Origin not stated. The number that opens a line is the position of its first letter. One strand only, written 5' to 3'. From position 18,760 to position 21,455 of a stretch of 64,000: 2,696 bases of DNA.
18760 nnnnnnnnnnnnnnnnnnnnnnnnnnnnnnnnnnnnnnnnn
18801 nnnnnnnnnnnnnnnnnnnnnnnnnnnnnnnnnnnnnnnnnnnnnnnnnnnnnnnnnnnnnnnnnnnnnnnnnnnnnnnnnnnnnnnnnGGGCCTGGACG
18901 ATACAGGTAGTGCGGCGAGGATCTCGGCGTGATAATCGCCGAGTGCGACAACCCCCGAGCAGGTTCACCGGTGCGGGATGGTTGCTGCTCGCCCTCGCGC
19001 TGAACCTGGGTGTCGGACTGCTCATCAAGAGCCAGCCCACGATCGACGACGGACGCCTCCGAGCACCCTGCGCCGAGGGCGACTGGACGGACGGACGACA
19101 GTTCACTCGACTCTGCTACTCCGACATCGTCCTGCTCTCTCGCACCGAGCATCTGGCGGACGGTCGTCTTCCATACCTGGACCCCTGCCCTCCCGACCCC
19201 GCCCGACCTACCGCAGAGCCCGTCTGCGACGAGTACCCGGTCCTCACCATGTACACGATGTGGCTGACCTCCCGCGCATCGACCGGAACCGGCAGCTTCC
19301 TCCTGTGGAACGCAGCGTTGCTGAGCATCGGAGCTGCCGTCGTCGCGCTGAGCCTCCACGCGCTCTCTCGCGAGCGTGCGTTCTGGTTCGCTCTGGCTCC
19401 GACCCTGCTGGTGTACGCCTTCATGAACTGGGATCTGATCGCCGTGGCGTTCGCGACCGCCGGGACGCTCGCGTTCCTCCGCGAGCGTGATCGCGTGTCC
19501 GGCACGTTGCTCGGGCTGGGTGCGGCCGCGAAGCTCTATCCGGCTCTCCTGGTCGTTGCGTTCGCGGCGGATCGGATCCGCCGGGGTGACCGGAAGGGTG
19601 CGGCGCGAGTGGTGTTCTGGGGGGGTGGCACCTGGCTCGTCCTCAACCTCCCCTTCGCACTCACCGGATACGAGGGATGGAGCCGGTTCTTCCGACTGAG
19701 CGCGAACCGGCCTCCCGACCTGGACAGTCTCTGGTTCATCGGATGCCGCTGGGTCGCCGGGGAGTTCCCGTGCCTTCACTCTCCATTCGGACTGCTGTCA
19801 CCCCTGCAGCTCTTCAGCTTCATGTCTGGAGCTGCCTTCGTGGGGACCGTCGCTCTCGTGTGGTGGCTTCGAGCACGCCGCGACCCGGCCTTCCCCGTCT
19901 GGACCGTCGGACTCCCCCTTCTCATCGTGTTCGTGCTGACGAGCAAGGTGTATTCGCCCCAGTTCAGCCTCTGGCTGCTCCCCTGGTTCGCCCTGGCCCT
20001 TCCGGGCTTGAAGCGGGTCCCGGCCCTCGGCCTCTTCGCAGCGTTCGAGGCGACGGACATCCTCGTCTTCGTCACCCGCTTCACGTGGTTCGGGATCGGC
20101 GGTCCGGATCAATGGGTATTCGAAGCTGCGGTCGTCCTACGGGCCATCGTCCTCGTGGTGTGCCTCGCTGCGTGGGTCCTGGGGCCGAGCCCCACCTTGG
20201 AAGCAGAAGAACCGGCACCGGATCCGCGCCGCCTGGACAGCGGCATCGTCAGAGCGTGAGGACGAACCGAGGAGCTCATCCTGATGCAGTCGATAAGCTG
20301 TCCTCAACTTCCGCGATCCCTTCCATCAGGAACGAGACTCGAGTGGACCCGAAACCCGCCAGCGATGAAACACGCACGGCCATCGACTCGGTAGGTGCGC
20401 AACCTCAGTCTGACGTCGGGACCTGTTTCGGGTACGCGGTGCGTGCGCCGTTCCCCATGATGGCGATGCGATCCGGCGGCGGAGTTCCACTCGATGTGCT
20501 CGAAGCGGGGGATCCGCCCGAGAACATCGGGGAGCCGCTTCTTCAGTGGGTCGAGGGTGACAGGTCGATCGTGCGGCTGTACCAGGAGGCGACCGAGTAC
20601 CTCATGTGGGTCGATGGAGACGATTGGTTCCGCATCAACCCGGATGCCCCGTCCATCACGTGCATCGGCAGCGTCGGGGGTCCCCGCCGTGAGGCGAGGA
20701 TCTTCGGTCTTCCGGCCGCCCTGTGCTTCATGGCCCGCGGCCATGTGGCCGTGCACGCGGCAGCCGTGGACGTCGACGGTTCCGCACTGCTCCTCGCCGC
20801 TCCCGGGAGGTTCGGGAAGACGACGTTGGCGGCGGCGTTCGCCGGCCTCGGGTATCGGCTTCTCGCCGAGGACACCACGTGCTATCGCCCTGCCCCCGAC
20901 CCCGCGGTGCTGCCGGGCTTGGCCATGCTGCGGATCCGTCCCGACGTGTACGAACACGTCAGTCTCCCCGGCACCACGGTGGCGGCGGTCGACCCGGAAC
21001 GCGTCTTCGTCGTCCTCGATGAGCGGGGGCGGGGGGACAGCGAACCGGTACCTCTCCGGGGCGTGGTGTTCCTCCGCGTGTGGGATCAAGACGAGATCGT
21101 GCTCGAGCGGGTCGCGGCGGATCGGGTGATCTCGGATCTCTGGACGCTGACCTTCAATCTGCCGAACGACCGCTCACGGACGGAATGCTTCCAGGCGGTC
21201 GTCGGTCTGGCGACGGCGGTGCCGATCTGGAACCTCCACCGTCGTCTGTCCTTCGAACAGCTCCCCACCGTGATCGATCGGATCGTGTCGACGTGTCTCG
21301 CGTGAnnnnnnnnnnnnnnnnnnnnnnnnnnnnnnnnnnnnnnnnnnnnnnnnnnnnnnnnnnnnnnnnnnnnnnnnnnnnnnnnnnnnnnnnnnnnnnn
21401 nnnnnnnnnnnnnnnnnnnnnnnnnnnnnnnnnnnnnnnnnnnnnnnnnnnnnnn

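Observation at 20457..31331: Dispersed lasso-peptide (RiPP) gene set embedded in an exopolysaccharide locus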

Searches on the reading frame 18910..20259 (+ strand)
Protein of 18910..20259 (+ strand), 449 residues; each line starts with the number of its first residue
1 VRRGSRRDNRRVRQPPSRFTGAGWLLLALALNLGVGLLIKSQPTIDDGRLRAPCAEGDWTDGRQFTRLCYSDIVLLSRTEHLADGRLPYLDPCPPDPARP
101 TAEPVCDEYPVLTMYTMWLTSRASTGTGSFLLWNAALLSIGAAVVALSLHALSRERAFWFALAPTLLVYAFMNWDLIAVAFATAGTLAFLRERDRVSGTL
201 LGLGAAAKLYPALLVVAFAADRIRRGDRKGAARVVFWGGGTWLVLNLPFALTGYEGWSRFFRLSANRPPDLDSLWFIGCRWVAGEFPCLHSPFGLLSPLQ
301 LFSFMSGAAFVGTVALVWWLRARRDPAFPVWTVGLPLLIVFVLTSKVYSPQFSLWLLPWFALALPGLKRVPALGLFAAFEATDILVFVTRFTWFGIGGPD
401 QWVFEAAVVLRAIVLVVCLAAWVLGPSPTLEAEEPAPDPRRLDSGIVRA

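Call 7: search_protein_families(library=pfam, proteins=[window:18910-20259:+], max_evalue=0.01)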
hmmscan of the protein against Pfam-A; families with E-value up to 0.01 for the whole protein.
window:18910-20259:+ (449 aa): 1 family
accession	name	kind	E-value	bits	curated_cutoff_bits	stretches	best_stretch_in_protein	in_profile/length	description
PF09594.16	GT87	-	1.3e-08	35.3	25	1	109-328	3-220/237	Glycosyltransferase family 87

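Call 8: search_protein_families(library=ncbifam, proteins=[window:18910-20259:+], max_evalue=0.01)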
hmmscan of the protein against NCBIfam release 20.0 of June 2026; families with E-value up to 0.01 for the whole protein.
window:18910-20259:+ (449 aa): 0 families

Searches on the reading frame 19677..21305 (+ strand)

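Call 7: search_protein_families(library=pfam, proteins=[window:19677-21305:+], max_evalue=0.01)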
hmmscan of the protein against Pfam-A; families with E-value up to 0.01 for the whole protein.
window:19677-21305:+ (542 aa): 0 families

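Call 8: search_protein_families(library=ncbifam, proteins=[window:19677-21305:+], max_evalue=0.01)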
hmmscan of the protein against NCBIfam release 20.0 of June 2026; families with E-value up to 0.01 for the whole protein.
window:19677-21305:+ (542 aa): 2 families
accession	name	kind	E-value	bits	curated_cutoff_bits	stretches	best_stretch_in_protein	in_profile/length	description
TIGR04352.1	HprK_rel_A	equivalog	8.2e-11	41.5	200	1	352-405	92-145/280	HprK-related kinase A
TIGR04249.1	SCM_chp_ScmC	equivalog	0.00011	21.7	125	1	352-387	121-156/292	SynChlorMet cassette protein ScmC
